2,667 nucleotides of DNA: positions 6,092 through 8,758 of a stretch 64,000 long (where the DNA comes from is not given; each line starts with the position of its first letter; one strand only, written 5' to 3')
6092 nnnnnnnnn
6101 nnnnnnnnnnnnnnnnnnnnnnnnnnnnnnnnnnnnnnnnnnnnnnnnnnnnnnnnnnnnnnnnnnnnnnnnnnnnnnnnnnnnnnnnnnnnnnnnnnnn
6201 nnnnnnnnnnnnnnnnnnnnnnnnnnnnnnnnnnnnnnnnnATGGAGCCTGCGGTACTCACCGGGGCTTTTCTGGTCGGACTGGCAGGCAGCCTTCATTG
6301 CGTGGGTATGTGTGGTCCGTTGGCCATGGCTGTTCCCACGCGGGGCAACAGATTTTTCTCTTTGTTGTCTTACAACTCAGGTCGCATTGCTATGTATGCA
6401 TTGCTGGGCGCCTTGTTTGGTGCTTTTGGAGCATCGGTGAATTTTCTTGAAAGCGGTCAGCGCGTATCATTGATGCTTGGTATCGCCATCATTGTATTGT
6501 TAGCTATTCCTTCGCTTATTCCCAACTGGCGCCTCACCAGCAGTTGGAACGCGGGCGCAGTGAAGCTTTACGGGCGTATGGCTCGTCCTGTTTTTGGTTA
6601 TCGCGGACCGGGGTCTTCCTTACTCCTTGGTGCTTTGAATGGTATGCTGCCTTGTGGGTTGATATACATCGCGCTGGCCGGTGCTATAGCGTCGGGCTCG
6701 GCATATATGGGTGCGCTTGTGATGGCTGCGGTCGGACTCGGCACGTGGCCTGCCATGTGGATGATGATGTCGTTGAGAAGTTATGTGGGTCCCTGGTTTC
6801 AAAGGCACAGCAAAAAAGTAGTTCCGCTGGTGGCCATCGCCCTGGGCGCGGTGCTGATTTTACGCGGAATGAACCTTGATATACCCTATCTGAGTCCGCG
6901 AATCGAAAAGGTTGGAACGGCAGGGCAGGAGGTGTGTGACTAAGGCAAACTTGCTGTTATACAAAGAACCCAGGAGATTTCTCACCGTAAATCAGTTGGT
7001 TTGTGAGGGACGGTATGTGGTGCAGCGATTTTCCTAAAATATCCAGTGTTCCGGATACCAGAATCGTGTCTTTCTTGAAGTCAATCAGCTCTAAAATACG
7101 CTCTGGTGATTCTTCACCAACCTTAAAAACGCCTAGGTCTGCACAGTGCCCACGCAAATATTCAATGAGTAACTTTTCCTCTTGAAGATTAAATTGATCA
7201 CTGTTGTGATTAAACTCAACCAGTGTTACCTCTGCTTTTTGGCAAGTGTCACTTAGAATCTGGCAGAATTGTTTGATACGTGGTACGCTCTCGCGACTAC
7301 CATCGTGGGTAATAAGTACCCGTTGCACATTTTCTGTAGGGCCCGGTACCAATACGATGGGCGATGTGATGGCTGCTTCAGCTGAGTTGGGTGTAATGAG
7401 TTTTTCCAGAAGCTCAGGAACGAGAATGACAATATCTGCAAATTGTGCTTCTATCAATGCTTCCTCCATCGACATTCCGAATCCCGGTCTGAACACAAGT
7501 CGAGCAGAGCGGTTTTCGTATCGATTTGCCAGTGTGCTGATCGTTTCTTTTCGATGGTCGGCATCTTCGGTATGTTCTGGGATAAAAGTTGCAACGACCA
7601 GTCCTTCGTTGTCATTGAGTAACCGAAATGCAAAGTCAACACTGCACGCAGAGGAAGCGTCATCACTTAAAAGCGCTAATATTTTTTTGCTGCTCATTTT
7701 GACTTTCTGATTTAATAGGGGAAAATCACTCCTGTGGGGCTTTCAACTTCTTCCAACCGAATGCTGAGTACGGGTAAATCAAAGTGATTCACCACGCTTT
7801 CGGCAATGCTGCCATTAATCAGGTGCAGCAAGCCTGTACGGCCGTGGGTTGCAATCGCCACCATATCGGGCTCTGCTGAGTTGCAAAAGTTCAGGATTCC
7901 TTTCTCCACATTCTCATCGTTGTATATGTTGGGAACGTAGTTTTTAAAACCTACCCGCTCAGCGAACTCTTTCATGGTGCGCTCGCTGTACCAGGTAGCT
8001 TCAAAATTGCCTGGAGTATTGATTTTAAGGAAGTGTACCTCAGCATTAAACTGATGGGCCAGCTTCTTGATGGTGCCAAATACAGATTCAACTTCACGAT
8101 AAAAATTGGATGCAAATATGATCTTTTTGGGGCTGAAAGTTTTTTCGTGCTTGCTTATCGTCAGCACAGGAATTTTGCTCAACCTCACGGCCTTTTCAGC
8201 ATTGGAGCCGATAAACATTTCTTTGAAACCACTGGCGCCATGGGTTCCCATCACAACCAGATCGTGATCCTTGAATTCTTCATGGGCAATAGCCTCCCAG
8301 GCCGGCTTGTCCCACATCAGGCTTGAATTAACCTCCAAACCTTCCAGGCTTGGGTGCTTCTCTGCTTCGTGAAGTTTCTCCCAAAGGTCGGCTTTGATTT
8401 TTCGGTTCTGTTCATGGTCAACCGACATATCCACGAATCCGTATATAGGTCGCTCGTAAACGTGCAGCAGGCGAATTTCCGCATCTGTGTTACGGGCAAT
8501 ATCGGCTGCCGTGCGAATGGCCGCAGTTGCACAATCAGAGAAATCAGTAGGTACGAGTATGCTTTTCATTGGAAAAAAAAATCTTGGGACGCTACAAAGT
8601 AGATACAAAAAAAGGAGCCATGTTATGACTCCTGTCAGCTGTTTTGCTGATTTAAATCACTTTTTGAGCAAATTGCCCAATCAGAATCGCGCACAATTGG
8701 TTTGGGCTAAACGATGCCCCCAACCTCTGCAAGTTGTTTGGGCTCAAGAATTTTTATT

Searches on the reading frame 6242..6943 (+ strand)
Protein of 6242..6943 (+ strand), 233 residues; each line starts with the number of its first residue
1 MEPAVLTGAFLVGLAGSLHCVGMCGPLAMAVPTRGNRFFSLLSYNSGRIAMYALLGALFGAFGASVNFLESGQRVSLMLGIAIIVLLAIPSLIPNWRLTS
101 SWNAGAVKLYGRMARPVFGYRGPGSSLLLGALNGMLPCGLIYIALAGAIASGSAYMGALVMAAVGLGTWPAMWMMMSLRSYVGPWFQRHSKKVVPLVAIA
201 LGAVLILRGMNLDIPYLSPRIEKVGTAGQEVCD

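Call 29: search_protein_families(library=pfam, proteins=[window:6242-6943:+], max_evalue=0.0001)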
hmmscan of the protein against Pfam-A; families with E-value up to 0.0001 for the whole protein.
window:6242-6943:+ (233 aa): 1 family
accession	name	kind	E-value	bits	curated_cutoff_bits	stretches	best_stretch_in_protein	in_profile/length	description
PF13386.12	DsbD_2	-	2.2e-45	155.4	24.9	1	9-203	2-198/199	Cytochrome C biogenesis protein transmembrane region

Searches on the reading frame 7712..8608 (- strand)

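Call 31: search_protein_families(library=pfam, proteins=[window:7712-8608:-], max_evalue=0.0001)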
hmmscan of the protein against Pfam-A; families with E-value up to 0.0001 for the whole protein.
window:7712-8608:- (298 aa): 1 family
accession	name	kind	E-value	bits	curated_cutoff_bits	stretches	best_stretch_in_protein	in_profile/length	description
PF00582.32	Usp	-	1.5e-39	136.2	24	2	14-151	1-140/141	Universal stress protein family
